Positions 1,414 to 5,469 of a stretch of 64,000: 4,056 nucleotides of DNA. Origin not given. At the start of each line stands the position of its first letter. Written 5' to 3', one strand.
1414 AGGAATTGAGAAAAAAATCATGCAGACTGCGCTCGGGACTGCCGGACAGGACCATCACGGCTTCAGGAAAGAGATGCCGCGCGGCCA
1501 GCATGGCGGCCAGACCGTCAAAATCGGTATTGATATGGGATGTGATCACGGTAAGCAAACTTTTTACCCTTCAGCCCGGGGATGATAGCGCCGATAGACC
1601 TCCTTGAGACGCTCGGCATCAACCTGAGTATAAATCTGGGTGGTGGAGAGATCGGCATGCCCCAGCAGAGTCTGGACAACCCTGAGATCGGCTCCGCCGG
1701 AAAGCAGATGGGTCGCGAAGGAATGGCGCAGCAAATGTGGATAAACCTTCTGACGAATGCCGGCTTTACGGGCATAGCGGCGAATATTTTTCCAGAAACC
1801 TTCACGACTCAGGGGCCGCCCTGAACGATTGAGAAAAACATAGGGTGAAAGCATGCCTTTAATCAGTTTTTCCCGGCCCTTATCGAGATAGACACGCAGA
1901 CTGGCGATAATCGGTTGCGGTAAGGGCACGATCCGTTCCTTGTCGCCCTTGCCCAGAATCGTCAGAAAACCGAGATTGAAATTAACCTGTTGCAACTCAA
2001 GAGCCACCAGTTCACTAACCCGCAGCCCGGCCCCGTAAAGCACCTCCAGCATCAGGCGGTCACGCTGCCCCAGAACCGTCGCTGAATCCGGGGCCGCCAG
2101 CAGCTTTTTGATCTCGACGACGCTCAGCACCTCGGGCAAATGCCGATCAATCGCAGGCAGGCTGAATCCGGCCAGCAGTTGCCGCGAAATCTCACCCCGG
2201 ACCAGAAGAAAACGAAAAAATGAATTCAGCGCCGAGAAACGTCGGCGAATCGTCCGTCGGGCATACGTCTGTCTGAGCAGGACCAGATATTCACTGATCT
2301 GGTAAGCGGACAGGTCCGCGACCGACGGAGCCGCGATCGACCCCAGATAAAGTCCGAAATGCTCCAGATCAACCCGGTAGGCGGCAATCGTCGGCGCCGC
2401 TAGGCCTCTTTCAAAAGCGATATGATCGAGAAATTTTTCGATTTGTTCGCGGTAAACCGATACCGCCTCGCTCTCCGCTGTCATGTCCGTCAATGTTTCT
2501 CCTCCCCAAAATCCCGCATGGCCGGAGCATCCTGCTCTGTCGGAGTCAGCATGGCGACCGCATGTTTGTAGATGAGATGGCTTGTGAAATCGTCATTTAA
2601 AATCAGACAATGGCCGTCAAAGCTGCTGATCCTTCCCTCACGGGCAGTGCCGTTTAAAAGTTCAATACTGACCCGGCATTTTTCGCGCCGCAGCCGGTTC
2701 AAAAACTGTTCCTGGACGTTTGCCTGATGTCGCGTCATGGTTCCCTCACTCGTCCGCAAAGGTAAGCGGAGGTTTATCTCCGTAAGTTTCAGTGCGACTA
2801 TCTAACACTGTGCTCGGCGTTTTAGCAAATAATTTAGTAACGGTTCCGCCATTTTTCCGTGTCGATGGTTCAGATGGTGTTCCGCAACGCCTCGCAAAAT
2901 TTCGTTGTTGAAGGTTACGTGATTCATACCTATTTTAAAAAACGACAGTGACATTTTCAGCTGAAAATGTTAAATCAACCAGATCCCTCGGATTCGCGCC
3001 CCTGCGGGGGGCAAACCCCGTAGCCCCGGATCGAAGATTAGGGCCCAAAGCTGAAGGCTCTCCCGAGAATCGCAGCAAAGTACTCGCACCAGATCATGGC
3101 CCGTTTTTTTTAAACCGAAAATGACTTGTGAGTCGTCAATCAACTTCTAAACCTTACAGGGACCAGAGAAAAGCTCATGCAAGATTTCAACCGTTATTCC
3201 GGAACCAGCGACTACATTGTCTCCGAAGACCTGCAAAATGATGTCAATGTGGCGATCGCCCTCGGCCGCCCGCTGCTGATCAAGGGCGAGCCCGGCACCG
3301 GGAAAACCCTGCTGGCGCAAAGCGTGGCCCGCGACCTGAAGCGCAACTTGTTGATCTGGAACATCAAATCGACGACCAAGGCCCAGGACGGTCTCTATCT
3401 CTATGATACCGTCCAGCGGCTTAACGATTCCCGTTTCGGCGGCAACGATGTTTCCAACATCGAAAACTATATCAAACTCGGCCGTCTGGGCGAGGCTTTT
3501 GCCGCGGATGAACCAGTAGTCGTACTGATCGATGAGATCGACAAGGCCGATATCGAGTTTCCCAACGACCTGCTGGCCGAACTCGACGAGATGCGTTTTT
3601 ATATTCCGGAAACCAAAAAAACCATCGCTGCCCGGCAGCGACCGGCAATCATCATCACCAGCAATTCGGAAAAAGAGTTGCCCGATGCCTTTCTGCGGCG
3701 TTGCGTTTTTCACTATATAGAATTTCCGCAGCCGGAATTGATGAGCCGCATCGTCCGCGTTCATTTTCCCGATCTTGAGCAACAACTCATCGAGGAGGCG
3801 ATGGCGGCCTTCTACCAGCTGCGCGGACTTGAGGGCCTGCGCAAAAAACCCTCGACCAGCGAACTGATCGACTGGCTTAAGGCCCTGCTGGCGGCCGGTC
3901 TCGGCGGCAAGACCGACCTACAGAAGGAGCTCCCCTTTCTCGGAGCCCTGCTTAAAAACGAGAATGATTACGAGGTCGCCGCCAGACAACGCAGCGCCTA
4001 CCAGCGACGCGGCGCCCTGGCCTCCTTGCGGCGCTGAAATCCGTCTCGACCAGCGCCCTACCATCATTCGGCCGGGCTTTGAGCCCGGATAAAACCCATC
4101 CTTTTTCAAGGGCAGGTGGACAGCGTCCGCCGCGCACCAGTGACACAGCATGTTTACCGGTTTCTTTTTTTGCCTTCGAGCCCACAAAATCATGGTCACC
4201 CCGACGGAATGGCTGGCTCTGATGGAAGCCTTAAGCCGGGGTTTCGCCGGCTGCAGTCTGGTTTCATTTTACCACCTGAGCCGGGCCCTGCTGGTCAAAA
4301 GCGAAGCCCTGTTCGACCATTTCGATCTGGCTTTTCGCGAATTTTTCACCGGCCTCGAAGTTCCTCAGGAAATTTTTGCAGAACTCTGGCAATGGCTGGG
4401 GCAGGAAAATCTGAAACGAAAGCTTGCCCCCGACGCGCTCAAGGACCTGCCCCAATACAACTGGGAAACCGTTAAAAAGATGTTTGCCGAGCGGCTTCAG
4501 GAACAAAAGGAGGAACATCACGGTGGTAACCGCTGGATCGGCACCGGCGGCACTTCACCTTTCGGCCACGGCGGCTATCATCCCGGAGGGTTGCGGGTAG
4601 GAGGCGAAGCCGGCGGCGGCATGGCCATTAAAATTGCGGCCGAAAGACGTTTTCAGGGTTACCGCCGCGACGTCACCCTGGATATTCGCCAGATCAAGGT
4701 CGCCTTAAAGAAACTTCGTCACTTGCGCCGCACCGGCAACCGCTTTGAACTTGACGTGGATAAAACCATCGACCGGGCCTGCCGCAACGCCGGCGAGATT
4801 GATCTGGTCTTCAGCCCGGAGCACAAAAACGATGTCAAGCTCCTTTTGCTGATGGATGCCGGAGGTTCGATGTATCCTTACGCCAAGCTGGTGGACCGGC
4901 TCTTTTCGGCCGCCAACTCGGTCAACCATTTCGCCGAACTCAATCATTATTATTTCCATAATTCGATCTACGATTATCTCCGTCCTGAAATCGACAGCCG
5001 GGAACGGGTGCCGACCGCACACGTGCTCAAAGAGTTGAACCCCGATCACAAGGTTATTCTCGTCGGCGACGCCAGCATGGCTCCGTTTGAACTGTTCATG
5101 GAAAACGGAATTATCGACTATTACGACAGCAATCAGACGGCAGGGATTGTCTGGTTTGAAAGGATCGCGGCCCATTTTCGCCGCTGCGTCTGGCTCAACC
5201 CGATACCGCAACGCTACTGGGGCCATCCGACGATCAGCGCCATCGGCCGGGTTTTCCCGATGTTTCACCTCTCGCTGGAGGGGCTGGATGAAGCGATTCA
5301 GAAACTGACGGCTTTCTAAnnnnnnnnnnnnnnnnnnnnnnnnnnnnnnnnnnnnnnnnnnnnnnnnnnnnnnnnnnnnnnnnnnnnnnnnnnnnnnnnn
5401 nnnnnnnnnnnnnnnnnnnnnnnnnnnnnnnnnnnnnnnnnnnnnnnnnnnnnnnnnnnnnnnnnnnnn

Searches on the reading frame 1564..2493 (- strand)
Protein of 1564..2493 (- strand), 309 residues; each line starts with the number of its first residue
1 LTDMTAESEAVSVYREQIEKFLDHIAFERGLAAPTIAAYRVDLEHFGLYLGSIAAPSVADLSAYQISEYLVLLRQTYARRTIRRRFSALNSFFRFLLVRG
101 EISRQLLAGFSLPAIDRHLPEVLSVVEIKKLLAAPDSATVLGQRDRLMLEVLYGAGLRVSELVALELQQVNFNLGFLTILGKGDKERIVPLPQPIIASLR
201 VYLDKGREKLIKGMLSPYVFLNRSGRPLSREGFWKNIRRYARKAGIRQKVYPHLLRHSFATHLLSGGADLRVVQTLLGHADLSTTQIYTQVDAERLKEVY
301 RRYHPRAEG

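Call 73: search_protein_families(library=pfam, proteins=[window:1564-2493:-], max_evalue=0.001)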
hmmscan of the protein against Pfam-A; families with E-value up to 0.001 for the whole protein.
window:1564-2493:- (309 aa): 3 families
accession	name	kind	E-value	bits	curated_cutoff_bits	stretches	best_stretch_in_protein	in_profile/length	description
PF00589.27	Phage_integrase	-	1.6e-46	158.7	27.1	1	123-294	3-171/172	Phage integrase family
PF02899.23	Phage_int_SAM_1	-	3.7e-15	56.4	22.3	1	18-99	1-82/83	Phage integrase, N-terminal SAM-like domain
PF13495.12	Phage_int_SAM_4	-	4.1e-05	24.3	27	1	19-97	3-79/85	Phage integrase, N-terminal SAM-like domain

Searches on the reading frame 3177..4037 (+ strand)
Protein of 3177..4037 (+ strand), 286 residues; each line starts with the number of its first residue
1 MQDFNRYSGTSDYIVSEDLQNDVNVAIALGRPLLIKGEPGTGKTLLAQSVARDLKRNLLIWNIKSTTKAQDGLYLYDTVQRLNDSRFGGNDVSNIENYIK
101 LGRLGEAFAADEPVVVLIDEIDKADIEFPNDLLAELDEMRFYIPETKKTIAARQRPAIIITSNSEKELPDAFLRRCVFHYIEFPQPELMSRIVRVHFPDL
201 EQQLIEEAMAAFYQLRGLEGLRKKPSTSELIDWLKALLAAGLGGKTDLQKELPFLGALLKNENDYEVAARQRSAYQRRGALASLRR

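Call 73: search_protein_families(library=pfam, proteins=[window:3177-4037:+], max_evalue=0.001)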
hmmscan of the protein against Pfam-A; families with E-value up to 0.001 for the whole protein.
window:3177-4037:+ (286 aa): 9 families
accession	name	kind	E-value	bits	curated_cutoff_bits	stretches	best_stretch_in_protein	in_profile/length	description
PF00004.35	AAA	-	3.9e-13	50.4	21.2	1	33-178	1-125/131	ATPase family associated with various cellular activities (AAA)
PF07728.20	AAA_5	-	8.3e-13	49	22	1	32-176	1-139/139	AAA domain (dynein-related subfamily)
PF07724.20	AAA_2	-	3.3e-07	30.9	27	1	34-169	7-130/166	AAA domain (Cdc48 subfamily)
PF13191.12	AAA_16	-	8.8e-07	30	32.6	1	29-130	21-150/167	AAA ATPase domain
PF13401.12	AAA_22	-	5.9e-06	27.1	27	1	32-136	7-104/130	AAA domain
PF00158.32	Sigma54_activat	-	7e-05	23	20.2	0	19-175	11-156/168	Sigma-54 interaction domain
PF14532.12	Sigma54_activ_2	-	9.8e-05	23.1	25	0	16-97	7-83/138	Sigma-54 interaction domain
PF24883.2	NPHP3_N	-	0.00075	20.2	24.8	0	33-57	25-49/164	Nephrocystin 3, N-terminal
PF05729.18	NACHT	-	0.00081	19.7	26.7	0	31-57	1-27/167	NACHT domain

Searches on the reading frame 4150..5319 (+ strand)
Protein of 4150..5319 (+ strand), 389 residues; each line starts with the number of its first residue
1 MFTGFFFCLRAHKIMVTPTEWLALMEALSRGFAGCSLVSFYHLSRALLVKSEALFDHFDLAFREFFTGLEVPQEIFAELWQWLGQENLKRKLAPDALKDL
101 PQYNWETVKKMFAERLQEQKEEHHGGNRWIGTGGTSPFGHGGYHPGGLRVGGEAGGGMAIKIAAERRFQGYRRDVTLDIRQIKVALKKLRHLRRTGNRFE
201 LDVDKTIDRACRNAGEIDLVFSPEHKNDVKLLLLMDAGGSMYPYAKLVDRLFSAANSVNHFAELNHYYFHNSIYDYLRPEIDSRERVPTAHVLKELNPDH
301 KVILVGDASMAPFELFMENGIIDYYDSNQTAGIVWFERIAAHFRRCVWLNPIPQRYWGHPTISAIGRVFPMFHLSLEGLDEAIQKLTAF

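Call 73: search_protein_families(library=pfam, proteins=[window:4150-5319:+], max_evalue=0.001)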
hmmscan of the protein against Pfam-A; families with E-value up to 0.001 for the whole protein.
window:4150-5319:+ (389 aa): 1 family
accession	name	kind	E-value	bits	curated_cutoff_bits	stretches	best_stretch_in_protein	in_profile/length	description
PF05762.20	VWA_CoxE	-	1.2e-07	31.9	26.4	1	181-275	7-102/222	VWA domain containing CoxE-like protein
